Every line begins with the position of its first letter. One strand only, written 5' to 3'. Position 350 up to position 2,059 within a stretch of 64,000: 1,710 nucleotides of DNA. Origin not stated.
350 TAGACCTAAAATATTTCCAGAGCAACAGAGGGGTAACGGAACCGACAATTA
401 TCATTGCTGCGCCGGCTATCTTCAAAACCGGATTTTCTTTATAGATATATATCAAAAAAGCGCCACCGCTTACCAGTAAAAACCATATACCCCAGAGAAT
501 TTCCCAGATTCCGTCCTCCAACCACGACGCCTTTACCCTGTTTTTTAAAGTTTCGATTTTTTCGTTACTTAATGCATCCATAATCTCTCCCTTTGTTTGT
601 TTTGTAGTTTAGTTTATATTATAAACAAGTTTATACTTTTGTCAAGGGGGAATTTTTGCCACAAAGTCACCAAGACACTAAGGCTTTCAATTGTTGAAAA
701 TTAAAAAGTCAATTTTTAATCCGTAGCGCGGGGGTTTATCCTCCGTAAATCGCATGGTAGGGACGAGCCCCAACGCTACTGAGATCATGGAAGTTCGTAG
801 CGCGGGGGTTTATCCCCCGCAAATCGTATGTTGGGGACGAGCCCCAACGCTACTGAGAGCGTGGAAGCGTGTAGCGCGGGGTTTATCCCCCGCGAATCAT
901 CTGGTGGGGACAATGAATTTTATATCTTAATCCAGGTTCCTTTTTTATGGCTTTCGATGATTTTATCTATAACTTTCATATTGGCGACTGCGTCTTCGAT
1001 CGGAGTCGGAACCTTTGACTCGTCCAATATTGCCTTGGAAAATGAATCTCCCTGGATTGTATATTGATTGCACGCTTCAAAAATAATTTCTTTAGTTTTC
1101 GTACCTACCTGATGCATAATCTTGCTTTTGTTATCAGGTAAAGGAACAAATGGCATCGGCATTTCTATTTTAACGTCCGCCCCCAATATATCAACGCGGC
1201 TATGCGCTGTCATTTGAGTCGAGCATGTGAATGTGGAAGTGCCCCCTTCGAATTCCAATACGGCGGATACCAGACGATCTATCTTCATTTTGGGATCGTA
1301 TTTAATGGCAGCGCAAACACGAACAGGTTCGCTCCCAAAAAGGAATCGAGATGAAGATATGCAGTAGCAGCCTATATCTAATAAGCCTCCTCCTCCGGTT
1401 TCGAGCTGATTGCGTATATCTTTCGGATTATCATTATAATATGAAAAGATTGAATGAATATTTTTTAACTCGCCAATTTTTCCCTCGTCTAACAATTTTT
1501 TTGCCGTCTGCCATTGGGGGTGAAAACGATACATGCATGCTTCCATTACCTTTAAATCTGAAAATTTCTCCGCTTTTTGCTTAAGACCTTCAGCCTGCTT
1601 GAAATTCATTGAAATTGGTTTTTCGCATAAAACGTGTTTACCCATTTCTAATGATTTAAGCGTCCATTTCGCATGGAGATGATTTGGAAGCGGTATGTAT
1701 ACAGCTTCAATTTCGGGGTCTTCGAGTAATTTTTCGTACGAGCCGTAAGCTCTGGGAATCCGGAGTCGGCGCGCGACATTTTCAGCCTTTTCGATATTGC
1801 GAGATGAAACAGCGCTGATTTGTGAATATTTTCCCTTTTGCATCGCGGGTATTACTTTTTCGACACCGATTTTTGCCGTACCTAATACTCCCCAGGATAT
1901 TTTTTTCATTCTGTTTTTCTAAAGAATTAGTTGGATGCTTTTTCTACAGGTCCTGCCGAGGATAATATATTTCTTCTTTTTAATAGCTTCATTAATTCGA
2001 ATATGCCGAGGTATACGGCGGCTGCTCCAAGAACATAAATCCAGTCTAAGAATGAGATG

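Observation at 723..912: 74-bp tandem double-hairpin repeat (2.6 units) with a solo half-copy 5 kb away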

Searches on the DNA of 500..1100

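Call 4: search_rna_families(source=window, start=500, end=1100, threshold=evalue, max_evalue=10, show_alignments=3)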
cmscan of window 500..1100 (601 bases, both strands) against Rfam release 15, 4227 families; matches with E-value up to 10: 5.
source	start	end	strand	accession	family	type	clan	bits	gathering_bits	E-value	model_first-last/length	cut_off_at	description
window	802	827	+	RF01785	blv_FSE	Cis-reg; frameshift_element;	-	21.4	34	0.11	1-27/27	no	ribosomal frameshift site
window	815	883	+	RF02944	c4-2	Gene; sRNA;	CL00128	16.2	41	2.7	1-79/79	no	c4-2 RNA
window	784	856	+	RF02918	MDR-NUDIX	Cis-reg;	-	15.8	54.9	2.2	1-59/59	no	MDR-NUDIX RNA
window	570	732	-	RF02792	sRNA162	Gene; antisense;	-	14.6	78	5.9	1-190/190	no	Archaeal Small RNA 162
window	801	845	+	RF01068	Guanidine-II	Cis-reg; riboswitch;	-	13.6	32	3.7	1-48/48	no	Guanidine-II riboswitch aptamer (mini-ykkC)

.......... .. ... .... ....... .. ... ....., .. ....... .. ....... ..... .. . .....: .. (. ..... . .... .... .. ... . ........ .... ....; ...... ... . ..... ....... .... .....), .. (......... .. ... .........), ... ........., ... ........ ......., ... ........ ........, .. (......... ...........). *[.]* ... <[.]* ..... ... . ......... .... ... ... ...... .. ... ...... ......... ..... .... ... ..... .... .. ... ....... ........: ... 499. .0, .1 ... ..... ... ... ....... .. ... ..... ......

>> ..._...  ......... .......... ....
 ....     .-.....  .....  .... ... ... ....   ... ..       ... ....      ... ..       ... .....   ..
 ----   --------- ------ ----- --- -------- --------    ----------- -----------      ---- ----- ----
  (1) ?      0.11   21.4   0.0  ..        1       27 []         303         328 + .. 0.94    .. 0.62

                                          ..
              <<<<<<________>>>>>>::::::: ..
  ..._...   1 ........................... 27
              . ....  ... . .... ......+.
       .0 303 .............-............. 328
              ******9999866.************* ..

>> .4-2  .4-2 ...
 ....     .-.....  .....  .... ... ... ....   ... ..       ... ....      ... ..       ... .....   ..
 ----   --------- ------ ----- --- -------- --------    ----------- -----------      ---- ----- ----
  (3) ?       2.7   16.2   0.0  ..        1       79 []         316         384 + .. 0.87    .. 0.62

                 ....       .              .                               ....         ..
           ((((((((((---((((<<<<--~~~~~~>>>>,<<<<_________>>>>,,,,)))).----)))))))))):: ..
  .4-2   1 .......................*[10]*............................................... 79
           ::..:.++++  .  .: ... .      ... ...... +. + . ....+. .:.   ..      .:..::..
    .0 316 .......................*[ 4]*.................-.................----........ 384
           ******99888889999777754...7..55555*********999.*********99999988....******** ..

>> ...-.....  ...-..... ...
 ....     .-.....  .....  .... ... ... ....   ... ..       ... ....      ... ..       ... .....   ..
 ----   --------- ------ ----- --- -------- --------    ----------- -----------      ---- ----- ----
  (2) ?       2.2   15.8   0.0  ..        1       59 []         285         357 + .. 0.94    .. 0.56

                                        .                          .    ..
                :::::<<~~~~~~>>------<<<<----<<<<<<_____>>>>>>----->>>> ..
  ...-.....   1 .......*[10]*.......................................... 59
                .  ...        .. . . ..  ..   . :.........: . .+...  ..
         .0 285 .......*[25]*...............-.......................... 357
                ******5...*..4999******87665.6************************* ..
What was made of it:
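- On Rfam structured RNA families (e.g. Guanidine-II, MDR-NUDIX): The best local scores are 13.6 versus 32 bits and 15.8 versus 54.9 bits (call 4).
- Weak sub-threshold Rfam resemblances exist: Guanidine-II at 13.6 bits and MDR-NUDIX at 15.8 bits (call 4).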

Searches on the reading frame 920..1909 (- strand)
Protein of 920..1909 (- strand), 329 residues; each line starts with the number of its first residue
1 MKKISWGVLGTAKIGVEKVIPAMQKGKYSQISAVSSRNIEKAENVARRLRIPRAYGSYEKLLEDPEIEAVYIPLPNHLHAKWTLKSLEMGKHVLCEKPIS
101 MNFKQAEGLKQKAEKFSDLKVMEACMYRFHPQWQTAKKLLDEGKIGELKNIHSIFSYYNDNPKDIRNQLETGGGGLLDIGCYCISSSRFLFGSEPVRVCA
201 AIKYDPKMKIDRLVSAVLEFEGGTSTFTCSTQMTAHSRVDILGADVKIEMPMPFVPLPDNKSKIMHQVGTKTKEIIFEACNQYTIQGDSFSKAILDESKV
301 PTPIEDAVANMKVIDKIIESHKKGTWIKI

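Call 12: find_encoding_contigs(protein=window:920-1909:-, flank=10000, max_places=6)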
Protein window:920-1909:- (329 aa): 1 contig read that carries it; 1 place shown.
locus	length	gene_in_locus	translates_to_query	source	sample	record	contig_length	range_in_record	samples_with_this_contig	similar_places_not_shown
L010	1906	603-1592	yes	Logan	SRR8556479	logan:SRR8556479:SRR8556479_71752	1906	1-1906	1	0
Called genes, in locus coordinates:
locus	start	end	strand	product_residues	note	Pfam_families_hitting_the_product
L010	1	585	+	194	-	?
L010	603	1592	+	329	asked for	PF01408:GFO_IDH_MocA, PF22725:GFO_IDH_MocA_C3, PF02894:GFO_IDH_MocA_C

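Call 38: find_homologous_proteins(query=window:920-1909:-, max_evalue=1e-40)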
Query window:920-1909:- (329 aa): 7988 proteins with E <= 1e-40 among 8000 candidates; the best 120 are listed.
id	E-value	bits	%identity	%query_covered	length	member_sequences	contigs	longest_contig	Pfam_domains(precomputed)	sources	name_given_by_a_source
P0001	8.6e-220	747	100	100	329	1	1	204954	PF01408.29,PF22725.2,PF02894.23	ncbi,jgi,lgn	-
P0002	4.5e-193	659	88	100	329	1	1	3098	PF01408.29,PF22725.2,PF02894.23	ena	-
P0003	1.5e-180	618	81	100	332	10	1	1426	PF01408.29,PF22725.2,PF02894.23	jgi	jgi:predicted dehydrogenase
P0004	3.7e-177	606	80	99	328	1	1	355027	PF01408.29,PF22725.2,PF02894.23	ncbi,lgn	-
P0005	1.0e-176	605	80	100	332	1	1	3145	PF01408.29,PF22725.2,PF02894.23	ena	-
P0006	7.5e-175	599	79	100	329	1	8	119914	PF01408.29,PF22725.2,PF02894.23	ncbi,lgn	-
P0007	7.7e-174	596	78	100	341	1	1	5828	PF01408.29,PF22725.2,PF02894.23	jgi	jgi:predicted dehydrogenase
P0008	3.2e-173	594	79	99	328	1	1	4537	PF01408.29,PF22725.2,PF02894.23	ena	-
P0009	4.3e-173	593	80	99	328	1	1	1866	PF01408.29,PF22725.2,PF02894.23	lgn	-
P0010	3.1e-171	587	78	100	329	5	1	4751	PF01408.29,PF22725.2,PF02894.23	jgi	jgi:predicted dehydrogenase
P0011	1.8e-169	581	77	100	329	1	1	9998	PF01408.29,PF22725.2,PF02894.23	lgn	-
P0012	6.9e-163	560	72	100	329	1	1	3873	PF01408.29,PF22725.2,PF02894.23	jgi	jgi:predicted dehydrogenase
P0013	5.4e-162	557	74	100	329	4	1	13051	PF01408.29,PF22725.2,PF02894.23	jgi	jgi:predicted dehydrogenase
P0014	1.3e-160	552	72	100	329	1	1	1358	PF01408.29,PF22725.2,PF02894.23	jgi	jgi:predicted dehydrogenase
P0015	1.3e-160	552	72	100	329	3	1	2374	PF01408.29,PF22725.2,PF02894.23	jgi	-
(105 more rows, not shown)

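Call 40: find_encoding_contigs(protein=P0002, flank=3000, max_places=2)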
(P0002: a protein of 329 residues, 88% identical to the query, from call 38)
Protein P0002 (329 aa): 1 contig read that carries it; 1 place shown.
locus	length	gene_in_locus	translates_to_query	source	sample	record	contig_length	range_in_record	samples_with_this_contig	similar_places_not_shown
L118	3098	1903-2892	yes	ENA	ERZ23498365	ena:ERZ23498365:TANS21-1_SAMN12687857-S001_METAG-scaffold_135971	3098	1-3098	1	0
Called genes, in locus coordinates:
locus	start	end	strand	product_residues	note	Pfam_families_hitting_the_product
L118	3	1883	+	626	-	?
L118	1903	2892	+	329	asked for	PF01408:GFO_IDH_MocA, PF22725:GFO_IDH_MocA_C3, PF02894:GFO_IDH_MocA_C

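Call 41: find_encoding_contigs(protein=P0004, flank=3000, max_places=2)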
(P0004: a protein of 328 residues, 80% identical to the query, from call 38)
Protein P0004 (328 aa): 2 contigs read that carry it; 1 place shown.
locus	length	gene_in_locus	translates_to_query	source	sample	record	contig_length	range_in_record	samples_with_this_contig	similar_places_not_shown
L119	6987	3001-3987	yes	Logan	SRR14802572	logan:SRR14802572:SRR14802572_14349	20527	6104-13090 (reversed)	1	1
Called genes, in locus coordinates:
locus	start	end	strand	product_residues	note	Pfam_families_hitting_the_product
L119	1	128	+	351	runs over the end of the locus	PF00155:Aminotran_1_2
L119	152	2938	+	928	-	PF00690:Cation_ATPase_N, PF00122:E1-E2_ATPase, PF00702:Hydrolase, PF13246:Cation_ATPase, PF08282:Hydrolase_3 (faint), PF00689:Cation_ATPase_C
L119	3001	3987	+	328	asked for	PF01408:GFO_IDH_MocA, PF22725:GFO_IDH_MocA_C3, PF02894:GFO_IDH_MocA_C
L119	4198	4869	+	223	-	-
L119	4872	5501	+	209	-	-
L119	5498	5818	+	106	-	PF01022:HTH_5, PF13601:HTH_34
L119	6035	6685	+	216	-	PF04893:Yip1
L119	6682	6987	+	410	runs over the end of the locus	PF02321:OEP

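Call 42: find_encoding_contigs(protein=P0006, flank=3000, max_places=2)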
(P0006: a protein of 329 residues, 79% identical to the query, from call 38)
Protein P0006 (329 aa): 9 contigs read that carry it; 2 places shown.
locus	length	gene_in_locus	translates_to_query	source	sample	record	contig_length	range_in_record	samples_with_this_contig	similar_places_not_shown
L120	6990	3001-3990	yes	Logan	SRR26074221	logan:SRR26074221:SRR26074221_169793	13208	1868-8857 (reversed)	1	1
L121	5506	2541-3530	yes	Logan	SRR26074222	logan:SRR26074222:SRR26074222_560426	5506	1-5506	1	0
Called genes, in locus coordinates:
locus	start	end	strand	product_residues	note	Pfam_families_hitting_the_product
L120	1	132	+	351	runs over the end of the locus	PF00155:Aminotran_1_2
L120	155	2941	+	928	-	PF00690:Cation_ATPase_N, PF00122:E1-E2_ATPase, PF13246:Cation_ATPase, PF00702:Hydrolase, PF00689:Cation_ATPase_C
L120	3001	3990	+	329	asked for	PF01408:GFO_IDH_MocA, PF22725:GFO_IDH_MocA_C3, PF02894:GFO_IDH_MocA_C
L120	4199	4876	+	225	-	-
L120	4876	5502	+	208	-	-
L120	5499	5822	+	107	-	PF01022:HTH_5, PF13601:HTH_34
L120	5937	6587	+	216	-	PF04893:Yip1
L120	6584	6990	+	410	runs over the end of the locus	PF02321:OEP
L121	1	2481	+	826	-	?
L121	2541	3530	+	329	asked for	PF01408:GFO_IDH_MocA, PF22725:GFO_IDH_MocA_C3, PF02894:GFO_IDH_MocA_C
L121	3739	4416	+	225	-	-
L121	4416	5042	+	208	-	-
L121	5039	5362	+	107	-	PF01022:HTH_5, PF13601:HTH_34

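Call 43: find_encoding_contigs(protein=P0011, flank=3000, max_places=2)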
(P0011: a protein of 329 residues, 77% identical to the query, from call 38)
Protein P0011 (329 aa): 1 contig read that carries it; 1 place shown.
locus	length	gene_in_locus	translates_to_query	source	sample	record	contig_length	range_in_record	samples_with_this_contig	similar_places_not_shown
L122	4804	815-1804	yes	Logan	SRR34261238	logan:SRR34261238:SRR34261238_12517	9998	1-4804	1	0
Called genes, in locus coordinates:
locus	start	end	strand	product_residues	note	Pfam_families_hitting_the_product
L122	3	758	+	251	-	?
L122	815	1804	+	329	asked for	PF01408:GFO_IDH_MocA, PF22725:GFO_IDH_MocA_C3, PF02894:GFO_IDH_MocA_C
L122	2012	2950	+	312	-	-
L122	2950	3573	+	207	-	-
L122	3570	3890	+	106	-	PF01022:HTH_5, PF13601:HTH_34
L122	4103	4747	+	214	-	PF04893:Yip1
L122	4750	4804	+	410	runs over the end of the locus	PF02321:OEP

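Call 45: find_encoding_contigs(protein=P0004, flank=10000, max_places=2)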
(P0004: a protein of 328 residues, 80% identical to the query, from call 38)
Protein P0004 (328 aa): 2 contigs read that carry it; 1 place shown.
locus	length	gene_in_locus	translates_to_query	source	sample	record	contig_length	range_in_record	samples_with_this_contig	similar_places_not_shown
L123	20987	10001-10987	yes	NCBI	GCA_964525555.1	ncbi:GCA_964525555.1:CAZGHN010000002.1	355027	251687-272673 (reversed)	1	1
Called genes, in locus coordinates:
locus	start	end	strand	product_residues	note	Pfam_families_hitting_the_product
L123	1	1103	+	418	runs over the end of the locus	PF02885:Glycos_trans_3N, PF00591:Glycos_transf_3, PF07831:PYNP_C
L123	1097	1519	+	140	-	PF02698:DUF218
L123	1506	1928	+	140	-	PF01951:Archease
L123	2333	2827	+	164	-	-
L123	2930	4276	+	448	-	PF02310:B12-binding, PF19864:Radical_SAM_N2 (faint), PF04055:Radical_SAM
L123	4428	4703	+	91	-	PF18905:DUF5661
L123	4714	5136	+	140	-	-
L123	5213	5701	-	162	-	PF00210:Ferritin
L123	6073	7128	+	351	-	PF00155:Aminotran_1_2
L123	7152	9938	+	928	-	PF00690:Cation_ATPase_N, PF00122:E1-E2_ATPase, PF00702:Hydrolase, PF13246:Cation_ATPase, PF08282:Hydrolase_3 (faint), PF00689:Cation_ATPase_C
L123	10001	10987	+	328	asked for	PF01408:GFO_IDH_MocA, PF22725:GFO_IDH_MocA_C3, PF02894:GFO_IDH_MocA_C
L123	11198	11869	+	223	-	-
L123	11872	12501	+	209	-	-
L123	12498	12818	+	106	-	PF01022:HTH_5, PF13601:HTH_34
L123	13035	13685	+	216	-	PF04893:Yip1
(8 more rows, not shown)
